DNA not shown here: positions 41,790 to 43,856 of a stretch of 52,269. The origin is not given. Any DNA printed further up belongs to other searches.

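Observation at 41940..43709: Unassigned Tat-exported two-domain protein translationally coupled to GH127: candidate new carbohydrate-active family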

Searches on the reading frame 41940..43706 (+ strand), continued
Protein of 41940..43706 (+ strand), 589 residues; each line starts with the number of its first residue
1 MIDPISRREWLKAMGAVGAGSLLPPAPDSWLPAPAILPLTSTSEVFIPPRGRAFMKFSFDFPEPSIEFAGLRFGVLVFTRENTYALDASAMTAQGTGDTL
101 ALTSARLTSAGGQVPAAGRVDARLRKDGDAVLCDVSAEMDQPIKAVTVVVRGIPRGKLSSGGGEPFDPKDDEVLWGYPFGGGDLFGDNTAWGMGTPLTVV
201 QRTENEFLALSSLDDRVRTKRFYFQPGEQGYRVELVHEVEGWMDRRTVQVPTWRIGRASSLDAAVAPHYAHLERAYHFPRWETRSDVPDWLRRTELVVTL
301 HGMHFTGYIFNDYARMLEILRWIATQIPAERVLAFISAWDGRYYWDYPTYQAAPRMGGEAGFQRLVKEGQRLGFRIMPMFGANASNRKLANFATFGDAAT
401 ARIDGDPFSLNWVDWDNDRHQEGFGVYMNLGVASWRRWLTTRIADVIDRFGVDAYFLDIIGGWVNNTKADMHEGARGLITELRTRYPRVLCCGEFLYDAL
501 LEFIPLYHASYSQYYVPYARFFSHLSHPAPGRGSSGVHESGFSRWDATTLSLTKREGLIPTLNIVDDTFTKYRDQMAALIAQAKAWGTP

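Call 72: find_encoding_contigs(protein=P0291, flank=9000, max_places=2)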
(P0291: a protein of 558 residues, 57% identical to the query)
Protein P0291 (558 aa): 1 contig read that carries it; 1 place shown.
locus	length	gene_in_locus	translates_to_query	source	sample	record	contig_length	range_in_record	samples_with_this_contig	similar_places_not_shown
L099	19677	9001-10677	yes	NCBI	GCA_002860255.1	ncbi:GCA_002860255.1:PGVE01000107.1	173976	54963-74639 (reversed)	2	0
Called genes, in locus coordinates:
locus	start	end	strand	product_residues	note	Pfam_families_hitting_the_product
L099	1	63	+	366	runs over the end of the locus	PF00072:Response_reg, PF00165:HTH_AraC, PF12833:HTH_18, PF00165:HTH_AraC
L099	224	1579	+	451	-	PF01547:SBP_bac_1, PF13416:SBP_bac_8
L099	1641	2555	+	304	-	PF00528:BPD_transp_1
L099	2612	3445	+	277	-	PF00528:BPD_transp_1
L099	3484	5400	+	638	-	PF07944:Beta-AFase-like_GH127_cat, PF20736:Glyco_hydro127M, PF20737:Glyco_hydro127C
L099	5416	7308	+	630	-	PF07944:Beta-AFase-like_GH127_cat, PF20736:Glyco_hydro127M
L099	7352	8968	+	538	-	PF19773:DUF6259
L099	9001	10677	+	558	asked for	PF19773:DUF6259 (weak)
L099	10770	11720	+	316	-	PF01136:Peptidase_U32 (faint)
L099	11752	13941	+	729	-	PF00920:ILVD_EDD_N, PF24877:ILV_EDD_C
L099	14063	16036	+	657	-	PF07944:Beta-AFase-like_GH127_cat, PF07470:Glyco_hydro_88 (faint), PF20736:Glyco_hydro127M, PF20737:Glyco_hydro127C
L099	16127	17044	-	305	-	PF01022:HTH_5, PF01047:MarR, PF12802:MarR_2 (faint), PF12840:HTH_20 (weak), PF13412:HTH_24, PF08279:HTH_11 (weak), PF13601:HTH_34 (weak)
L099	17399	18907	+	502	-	PF22848:ASD1_dom, PF06964:Alpha-L-AF_C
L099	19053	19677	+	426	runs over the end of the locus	PF16499:Melibiase_2, PF17801:Melibiase_C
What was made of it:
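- In Neobacillus cucumis: SBP-perm-perm-GH127-GH127-DUF6259-T...GH127...GH51-GH27 (call 72).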

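Call 74: find_related_loci(query=A3, collection=metagenome_contigs, flank=9000)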
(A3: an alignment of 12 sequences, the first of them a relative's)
Query A3 (544 aa) in metagenome_contigs; peptide patterns used: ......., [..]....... (x = any residue, [..] = any of these).
312 stretches matched a pattern; 268 encode a relative of the query (tblastn E <= 1e-3); the best 80 are kept; 80 distinct loci.
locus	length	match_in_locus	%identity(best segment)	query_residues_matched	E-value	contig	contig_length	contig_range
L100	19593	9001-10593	57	1-540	0e+0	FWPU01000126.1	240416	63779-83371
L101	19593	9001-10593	56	1-538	0e+0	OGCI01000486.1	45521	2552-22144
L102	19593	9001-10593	57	1-538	0e+0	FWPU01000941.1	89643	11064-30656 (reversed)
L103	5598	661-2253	56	1-538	0e+0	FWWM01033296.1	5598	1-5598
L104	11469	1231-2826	56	1-541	0e+0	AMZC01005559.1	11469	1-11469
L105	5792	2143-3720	57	1-536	0e+0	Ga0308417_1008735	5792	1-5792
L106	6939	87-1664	57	1-536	0e+0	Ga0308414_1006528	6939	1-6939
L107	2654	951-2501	56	1-526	0e+0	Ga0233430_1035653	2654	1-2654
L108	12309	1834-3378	55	1-524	0e+0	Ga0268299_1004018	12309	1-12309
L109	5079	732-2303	55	1-533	0e+0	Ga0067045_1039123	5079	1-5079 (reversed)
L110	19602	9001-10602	55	1-543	0e+0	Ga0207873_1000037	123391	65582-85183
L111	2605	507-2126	53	1-543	0e+0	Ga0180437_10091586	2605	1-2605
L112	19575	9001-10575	55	1-534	0e+0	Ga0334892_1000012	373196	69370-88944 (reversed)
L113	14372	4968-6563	53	1-541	0e+0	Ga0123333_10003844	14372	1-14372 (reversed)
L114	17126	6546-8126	54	1-536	0e+0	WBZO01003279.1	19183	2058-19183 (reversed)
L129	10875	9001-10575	46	1-536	1e-156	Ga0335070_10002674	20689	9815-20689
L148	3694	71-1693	44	1-543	8e-158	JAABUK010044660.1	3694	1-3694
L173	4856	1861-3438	44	1-544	8e-147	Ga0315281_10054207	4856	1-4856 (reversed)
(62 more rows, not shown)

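Call 77: search_protein_families(library=pfam, proteins=[L103:3968-4921:+, L109:2452-3801:+, L113:11032-13359:+, L129:7381-8385:+, L102:13236-15215:+, L173:3792-4604:+, L105:1290-2138:+, L106:4245-6914:+, L101:7664-8359:+, L114:5163-6293:-], max_evalue=0.00001)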
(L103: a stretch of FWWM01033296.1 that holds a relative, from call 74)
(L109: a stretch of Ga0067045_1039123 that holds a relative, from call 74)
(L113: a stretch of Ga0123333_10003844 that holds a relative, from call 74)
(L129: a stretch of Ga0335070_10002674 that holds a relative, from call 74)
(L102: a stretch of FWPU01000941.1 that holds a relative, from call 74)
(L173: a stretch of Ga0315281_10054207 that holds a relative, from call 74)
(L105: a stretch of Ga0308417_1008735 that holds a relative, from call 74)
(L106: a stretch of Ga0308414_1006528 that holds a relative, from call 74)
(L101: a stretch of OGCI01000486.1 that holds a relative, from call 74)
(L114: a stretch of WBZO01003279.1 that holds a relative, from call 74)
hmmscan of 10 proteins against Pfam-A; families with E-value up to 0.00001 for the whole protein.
L103:3968-4921:+ (318 aa): 1 family
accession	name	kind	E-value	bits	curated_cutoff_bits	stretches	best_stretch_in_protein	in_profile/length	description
PF00528.27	BPD_transp_1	-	1.5e-13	51.4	26.4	1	107-301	5-174/184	Binding-protein-dependent transport system inner membrane component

L109:2452-3801:+ (450 aa): 2 families
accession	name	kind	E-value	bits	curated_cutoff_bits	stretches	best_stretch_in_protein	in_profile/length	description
PF01547.30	SBP_bac_1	-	1.2e-28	101.5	26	1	58-359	13-306/307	Bacterial extracellular solute-binding protein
PF13416.11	SBP_bac_8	-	2e-22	80.7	27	1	57-372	1-261/279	Bacterial extracellular solute-binding protein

L113:11032-13359:+ (776 aa): 1 family
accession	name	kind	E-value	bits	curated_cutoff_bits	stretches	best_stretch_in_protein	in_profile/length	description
PF01564.23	Spermine_synth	-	1e-06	28.8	22.9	1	305-425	17-130/186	Spermine/spermidine synthase domain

L129:7381-8385:+ (335 aa): 4 families
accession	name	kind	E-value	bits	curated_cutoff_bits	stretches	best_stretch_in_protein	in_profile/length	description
PF00005.33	ABC_tran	-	3e-38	132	25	1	18-164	1-136/137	ABC transporter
PF12857.13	TOBE_3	-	6.9e-13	48.7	27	1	269-324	3-59/59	TOBE-like domain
PF13304.12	AAA_21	-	6.1e-10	40.1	27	0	116-198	220-301/304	AAA domain, putative AbiEii toxin, Type IV TA system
PF03459.23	TOBE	-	8.9e-07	29.5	22.3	1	272-328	6-62/64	TOBE domain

L102:13236-15215:+ (660 aa): 1 family
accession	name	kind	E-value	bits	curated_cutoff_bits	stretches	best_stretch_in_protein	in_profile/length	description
PF00528.27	BPD_transp_1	-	7.6e-18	65.3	26.4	1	478-650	6-179/184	Binding-protein-dependent transport system inner membrane component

L173:3792-4604:+ (271 aa): 3 families
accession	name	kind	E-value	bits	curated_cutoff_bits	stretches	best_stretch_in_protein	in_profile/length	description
PF13561.12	adh_short_C2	-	1.1e-55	189.3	27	1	17-254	1-234/236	Enoyl-(Acyl carrier protein) reductase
PF00106.31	adh_short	-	1.1e-50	172.3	26.6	1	11-200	1-184/195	short chain dehydrogenase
PF08659.16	KR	-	5.8e-06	26.8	22.6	1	14-175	4-160/180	KR domain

L105:1290-2138:+ (283 aa): 1 family
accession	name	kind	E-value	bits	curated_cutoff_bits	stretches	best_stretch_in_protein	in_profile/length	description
PF00528.27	BPD_transp_1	-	1.1e-18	68.1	26.4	1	95-276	7-182/184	Binding-protein-dependent transport system inner membrane component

L106:4245-6914:+ (890 aa): 3 families
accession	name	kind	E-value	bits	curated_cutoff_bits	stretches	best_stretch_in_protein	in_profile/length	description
PF00703.27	Glyco_hydro_2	-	5.9e-11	43.6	23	1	171-265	7-109/109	Glycosyl hydrolases family 2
PF02837.24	Glyco_hydro_2_N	-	2.2e-10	41.2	28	1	39-123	51-133/169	Glycosyl hydrolases family 2, sugar binding domain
PF02836.23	Glyco_hydro_2_C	-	7.5e-08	32.3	21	1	270-393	4-142/302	Glycosyl hydrolases family 2, TIM barrel domain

L101:7664-8359:+ (232 aa): 0 families

L114:5163-6293:- (377 aa): 4 families
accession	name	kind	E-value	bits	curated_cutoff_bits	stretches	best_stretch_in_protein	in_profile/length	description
PF13377.12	Peripla_BP_3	-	9.6e-37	127.1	26.5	1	202-362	2-167/167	Periplasmic binding protein-like domain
PF00532.27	Peripla_BP_1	-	4.9e-25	89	22.2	1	91-357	2-278/281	Periplasmic binding proteins and sugar binding domain of LacI family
PF00392.27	GntR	-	3.7e-21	75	27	1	13-76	1-64/64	Bacterial regulatory proteins, gntR family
PF13407.12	Peripla_BP_4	-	9e-16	58.6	35.1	1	93-343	1-257/258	Periplasmic binding protein domain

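Call 81: search_solved_structures(query=A3, max_evalue=0.01, show_alignments=3)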
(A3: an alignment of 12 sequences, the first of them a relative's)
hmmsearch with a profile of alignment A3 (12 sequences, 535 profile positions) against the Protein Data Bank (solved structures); distinct sequences matched with E-value up to 0.01: 0.
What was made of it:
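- Tried and rejected: The A3 clade profile again found nothing in the PDB (call 81).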
